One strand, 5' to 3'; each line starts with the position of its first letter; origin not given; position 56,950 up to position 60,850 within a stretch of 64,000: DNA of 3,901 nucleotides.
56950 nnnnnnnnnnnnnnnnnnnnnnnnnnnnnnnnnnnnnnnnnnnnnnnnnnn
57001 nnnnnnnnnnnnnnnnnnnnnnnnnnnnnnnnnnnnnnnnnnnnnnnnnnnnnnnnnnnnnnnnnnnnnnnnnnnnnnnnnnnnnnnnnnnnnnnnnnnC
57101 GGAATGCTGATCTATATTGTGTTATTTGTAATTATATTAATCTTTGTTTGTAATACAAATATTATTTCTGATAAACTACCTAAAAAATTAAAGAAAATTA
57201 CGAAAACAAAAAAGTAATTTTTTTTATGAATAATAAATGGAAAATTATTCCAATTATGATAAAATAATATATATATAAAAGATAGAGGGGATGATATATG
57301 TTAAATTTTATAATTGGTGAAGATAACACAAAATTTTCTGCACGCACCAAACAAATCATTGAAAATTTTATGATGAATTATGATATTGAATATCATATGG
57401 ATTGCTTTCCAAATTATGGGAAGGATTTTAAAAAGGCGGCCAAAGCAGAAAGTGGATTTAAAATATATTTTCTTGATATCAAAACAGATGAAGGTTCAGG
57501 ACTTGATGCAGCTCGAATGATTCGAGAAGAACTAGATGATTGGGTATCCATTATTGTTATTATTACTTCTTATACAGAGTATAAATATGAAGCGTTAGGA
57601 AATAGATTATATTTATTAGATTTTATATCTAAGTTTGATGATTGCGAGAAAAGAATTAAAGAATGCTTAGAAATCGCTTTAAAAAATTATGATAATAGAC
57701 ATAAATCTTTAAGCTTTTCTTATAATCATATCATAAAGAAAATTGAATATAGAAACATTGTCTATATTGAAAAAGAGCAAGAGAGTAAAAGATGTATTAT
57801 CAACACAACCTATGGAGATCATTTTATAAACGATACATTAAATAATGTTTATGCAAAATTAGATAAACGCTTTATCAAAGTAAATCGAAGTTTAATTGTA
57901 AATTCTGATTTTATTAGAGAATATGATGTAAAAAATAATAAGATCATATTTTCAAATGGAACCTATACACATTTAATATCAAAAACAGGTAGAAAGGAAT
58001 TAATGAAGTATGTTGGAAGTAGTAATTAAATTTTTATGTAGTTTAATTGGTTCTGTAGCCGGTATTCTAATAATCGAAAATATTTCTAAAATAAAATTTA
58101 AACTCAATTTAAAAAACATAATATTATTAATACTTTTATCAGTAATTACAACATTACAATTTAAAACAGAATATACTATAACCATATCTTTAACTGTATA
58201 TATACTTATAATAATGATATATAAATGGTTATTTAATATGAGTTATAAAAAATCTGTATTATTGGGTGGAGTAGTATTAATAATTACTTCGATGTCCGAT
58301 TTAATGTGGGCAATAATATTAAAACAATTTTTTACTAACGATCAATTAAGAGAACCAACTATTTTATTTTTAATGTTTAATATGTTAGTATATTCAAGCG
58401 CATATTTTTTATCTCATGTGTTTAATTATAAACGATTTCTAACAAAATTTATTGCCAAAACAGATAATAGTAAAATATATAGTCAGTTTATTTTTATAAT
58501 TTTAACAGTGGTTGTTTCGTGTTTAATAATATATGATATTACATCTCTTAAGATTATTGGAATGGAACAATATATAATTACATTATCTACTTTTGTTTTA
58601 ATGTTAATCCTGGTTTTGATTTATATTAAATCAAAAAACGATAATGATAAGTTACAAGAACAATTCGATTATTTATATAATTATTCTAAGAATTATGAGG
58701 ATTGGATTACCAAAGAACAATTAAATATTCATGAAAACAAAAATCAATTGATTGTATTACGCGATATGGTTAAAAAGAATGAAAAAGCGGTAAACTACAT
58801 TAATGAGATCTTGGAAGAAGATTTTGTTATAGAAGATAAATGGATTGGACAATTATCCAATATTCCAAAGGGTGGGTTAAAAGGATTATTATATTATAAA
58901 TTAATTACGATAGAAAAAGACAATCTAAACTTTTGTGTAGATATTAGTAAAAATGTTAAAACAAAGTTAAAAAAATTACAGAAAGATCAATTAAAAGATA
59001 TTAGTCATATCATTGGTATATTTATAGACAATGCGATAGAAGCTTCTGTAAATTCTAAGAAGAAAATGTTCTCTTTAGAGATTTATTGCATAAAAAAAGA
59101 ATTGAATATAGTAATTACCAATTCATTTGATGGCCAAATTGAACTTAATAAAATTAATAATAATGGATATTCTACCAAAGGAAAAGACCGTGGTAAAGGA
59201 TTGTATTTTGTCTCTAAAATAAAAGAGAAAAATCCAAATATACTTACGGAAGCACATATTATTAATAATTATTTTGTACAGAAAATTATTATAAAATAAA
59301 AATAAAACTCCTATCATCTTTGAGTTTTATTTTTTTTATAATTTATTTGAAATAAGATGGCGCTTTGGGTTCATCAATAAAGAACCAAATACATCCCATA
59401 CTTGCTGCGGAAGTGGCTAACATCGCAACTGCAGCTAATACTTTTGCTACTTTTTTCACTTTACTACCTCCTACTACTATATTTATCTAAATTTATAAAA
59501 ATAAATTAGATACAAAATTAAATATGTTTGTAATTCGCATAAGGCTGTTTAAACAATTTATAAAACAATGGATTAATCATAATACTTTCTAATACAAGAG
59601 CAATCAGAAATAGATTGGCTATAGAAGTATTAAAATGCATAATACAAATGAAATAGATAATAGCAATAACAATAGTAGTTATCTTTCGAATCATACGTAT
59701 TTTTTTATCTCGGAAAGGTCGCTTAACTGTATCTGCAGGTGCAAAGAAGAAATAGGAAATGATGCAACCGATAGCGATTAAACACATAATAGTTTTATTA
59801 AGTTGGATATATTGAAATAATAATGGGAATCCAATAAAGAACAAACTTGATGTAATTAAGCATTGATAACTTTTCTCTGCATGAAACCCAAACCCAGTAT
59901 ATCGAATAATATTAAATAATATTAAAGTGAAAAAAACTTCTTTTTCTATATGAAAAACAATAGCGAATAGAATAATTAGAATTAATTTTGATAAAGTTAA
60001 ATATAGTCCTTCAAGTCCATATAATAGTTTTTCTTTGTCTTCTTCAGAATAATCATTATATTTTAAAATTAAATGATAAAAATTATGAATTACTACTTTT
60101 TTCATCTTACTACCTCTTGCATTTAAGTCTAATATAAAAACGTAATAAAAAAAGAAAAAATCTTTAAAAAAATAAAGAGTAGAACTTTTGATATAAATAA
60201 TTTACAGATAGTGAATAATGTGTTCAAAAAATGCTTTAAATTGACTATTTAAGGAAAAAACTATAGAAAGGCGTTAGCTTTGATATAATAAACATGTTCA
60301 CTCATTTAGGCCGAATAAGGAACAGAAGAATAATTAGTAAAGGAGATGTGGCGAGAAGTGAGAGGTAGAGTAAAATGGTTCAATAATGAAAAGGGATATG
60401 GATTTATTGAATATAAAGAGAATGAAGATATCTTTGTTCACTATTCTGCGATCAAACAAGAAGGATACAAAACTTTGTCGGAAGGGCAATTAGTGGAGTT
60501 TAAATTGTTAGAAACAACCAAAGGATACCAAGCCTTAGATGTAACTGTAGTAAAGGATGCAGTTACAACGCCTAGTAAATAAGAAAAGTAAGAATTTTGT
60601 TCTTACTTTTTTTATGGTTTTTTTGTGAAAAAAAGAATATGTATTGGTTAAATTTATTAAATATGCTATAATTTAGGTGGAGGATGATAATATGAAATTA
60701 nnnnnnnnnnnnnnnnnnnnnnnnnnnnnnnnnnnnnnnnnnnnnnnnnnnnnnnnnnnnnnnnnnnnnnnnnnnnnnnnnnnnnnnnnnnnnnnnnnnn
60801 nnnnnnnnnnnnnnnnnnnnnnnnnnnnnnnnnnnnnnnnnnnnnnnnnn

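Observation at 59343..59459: Unannotated 38-codon GTG-initiated ORF encoding a candidate autoinducing peptide precursor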

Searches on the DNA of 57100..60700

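Call 59: search_rna_families(source=window, start=57100, end=60700, threshold=evalue, max_evalue=1)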
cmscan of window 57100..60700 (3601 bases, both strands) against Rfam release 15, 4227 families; matches with E-value up to 1: 1.
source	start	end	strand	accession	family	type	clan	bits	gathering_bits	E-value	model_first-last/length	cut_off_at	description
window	60425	60502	+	RF01766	cspA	Cis-reg; thermoregulator;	-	27.3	78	0.00023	243-320/428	no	cspA thermoregulator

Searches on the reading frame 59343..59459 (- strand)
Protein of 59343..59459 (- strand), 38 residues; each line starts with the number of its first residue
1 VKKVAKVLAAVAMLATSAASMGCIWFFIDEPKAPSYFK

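Call 3: search_protein_families(library=pfam, proteins=[window:59343-59459:-], max_evalue=1)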
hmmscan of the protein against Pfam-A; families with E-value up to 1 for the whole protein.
window:59343-59459:- (38 aa): 1 family
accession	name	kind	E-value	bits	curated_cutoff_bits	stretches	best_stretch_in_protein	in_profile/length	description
PF09163.16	Form-deh_trans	-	0.37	11.1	22.1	1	3-21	10-28/44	Formate dehydrogenase N, transmembrane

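Call 4: search_protein_families(library=ncbifam, proteins=[window:59343-59459:-], max_evalue=1)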
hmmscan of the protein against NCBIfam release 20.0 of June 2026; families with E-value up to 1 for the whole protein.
window:59343-59459:- (38 aa): 1 family
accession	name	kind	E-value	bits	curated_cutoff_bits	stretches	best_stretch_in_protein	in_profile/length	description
TIGR04223.1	quorum_AgrD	subfamily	2.2e-05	24.5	19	1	2-34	1-33/38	AgrD family cyclic lactone autoinducer peptide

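Call 6: list_cluster_members(proteins=[window:59343-59459:-, window:59518-60105:-])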
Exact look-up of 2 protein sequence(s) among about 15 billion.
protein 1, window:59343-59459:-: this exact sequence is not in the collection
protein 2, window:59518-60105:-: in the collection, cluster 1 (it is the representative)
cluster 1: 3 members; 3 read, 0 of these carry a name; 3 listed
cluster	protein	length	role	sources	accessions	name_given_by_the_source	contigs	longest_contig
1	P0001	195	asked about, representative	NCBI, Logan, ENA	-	-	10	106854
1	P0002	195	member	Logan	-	-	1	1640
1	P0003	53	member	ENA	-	-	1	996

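Call 9: find_encoding_contigs(protein=P0001, flank=3000, max_places=10)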
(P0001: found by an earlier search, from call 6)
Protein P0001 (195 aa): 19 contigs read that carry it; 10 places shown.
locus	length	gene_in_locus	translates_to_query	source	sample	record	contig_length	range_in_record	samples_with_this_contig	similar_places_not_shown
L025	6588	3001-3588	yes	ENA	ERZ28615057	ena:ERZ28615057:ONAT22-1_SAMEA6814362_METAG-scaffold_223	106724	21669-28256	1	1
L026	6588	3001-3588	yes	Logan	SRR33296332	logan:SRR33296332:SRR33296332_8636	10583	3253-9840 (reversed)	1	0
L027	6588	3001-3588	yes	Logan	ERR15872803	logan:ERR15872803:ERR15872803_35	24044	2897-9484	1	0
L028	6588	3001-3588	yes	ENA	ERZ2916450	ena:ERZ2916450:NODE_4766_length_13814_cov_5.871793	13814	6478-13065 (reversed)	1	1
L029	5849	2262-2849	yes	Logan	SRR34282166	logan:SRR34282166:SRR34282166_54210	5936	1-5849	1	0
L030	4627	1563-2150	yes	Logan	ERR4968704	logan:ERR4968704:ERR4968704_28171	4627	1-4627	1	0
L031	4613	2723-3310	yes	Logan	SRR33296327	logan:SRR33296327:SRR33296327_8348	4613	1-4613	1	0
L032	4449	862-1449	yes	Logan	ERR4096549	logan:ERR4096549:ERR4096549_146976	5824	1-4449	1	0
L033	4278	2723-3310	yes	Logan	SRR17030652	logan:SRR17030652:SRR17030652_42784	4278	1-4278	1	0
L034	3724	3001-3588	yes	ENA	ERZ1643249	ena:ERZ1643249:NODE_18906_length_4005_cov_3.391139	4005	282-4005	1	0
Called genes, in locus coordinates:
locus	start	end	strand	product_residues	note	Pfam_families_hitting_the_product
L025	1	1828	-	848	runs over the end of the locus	PF07517:SecA_DEAD, PF00270:DEAD (faint), PF01043:SecA_PP_bind, PF21090:P-loop_SecA, PF07516:SecA_SW, PF02810:SEC-C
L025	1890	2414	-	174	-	PF02482:Ribosomal_S30AE, PF16321:Ribosom_S30AE_C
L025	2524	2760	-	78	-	PF00313:CSD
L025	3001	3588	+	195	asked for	PF04647:AgrB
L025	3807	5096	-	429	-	PF14501:HATPase_c_5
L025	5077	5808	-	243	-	PF04397:LytTR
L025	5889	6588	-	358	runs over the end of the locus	PF00953:Glycos_transf_4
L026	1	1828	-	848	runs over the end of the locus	PF07517:SecA_DEAD, PF00270:DEAD (faint), PF01043:SecA_PP_bind, PF21090:P-loop_SecA, PF07516:SecA_SW, PF02810:SEC-C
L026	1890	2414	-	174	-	PF02482:Ribosomal_S30AE, PF16321:Ribosom_S30AE_C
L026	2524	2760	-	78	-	PF00313:CSD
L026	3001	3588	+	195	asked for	PF04647:AgrB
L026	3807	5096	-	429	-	PF14501:HATPase_c_5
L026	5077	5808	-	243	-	PF04397:LytTR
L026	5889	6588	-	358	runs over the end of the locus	PF00953:Glycos_transf_4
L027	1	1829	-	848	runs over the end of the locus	PF07517:SecA_DEAD, PF00270:DEAD (faint), PF01043:SecA_PP_bind, PF21090:P-loop_SecA, PF07516:SecA_SW, PF02810:SEC-C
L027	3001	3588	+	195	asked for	PF04647:AgrB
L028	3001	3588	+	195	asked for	PF04647:AgrB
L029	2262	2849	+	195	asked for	PF04647:AgrB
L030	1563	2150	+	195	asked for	PF04647:AgrB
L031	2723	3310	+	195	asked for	PF04647:AgrB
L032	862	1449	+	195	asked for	PF04647:AgrB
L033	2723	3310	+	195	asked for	PF04647:AgrB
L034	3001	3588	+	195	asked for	PF04647:AgrB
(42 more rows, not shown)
